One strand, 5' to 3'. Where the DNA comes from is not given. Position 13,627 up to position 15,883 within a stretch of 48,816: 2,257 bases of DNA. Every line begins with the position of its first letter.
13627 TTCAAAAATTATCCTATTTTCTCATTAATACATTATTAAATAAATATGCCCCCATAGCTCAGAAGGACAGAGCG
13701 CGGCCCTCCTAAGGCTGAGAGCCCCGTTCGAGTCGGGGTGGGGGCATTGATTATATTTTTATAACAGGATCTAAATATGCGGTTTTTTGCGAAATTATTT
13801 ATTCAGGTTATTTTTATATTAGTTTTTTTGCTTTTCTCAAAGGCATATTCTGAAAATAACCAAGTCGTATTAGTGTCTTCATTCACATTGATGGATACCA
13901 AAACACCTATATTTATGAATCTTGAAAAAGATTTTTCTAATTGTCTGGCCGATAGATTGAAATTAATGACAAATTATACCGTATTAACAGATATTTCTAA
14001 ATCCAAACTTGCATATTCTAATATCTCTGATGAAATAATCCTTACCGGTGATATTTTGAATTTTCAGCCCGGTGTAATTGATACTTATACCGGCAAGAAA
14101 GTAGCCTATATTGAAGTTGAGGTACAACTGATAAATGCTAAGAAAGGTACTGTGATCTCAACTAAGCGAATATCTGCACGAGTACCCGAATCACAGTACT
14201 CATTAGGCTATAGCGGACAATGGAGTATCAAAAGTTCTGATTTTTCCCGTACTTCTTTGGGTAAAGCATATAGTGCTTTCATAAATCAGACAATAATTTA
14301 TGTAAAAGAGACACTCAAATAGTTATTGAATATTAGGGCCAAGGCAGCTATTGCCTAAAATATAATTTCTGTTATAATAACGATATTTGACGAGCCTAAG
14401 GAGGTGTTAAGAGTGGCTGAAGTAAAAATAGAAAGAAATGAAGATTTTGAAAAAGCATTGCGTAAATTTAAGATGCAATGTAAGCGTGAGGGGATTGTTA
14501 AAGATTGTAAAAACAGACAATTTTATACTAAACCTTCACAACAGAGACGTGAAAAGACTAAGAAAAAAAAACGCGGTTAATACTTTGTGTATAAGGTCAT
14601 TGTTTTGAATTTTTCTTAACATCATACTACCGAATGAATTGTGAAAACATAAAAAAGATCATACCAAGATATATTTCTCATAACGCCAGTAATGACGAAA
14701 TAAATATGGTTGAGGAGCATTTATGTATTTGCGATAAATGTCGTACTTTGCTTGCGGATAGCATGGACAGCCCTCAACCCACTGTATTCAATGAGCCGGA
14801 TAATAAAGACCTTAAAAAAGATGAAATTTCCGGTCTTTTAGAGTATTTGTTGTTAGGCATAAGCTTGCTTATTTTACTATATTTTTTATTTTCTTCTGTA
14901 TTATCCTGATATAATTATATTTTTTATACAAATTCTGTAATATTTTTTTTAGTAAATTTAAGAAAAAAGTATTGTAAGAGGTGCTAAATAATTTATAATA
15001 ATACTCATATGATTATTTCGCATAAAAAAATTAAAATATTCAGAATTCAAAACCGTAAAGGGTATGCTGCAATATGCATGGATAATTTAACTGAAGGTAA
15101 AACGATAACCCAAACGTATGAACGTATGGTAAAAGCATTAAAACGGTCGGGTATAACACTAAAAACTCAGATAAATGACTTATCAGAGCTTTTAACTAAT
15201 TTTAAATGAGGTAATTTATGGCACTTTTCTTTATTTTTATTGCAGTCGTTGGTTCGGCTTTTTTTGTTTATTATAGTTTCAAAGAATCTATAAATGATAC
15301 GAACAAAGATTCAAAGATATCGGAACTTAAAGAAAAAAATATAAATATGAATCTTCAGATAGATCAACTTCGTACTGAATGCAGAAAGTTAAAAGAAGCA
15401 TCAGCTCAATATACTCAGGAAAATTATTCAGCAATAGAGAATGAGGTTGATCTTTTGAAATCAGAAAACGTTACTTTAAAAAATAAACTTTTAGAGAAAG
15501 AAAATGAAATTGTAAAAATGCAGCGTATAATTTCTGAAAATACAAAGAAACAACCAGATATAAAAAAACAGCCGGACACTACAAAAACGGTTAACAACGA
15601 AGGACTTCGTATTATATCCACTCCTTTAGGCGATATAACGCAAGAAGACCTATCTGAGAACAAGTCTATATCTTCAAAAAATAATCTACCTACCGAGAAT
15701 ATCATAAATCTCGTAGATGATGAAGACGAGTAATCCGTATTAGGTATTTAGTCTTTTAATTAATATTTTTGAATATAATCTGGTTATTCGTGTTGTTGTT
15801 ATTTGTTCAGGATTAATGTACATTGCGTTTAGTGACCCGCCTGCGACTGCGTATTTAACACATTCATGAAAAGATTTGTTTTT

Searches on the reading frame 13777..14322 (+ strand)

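Call 58: search_protein_families(library=pfam, proteins=[window:13777-14322:+], max_evalue=0.001)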
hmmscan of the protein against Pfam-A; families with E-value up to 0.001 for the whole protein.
window:13777-14322:+ (181 aa): 1 family
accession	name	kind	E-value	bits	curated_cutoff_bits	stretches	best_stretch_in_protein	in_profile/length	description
PF03783.19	CsgG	-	0.0006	19.6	20.8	0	104-177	120-198/210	Curli production assembly/transport component CsgG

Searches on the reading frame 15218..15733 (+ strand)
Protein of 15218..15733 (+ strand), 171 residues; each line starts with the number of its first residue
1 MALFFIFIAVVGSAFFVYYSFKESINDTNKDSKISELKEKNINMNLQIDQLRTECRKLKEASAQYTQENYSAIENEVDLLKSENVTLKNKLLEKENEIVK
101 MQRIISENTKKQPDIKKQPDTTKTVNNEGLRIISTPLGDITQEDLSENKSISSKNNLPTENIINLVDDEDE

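Call 59: search_protein_families(library=pfam, proteins=[window:15218-15733:+], max_evalue=0.01)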
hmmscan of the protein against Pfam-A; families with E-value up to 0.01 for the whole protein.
window:15218-15733:+ (171 aa): 3 families
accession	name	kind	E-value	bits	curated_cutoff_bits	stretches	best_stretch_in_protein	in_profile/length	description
PF10211.14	Ax_dynein_light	-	0.00013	22.5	26.4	1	22-91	116-185/187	Axonemal dynein light chain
PF14362.11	DUF4407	-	0.0048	16.7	31.3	0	6-111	90-170/297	Domain of unknown function (DUF4407)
PF12097.14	DUF3573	-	0.0086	15.4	26.6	1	5-108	7-112/383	Protein of unknown function (DUF3573)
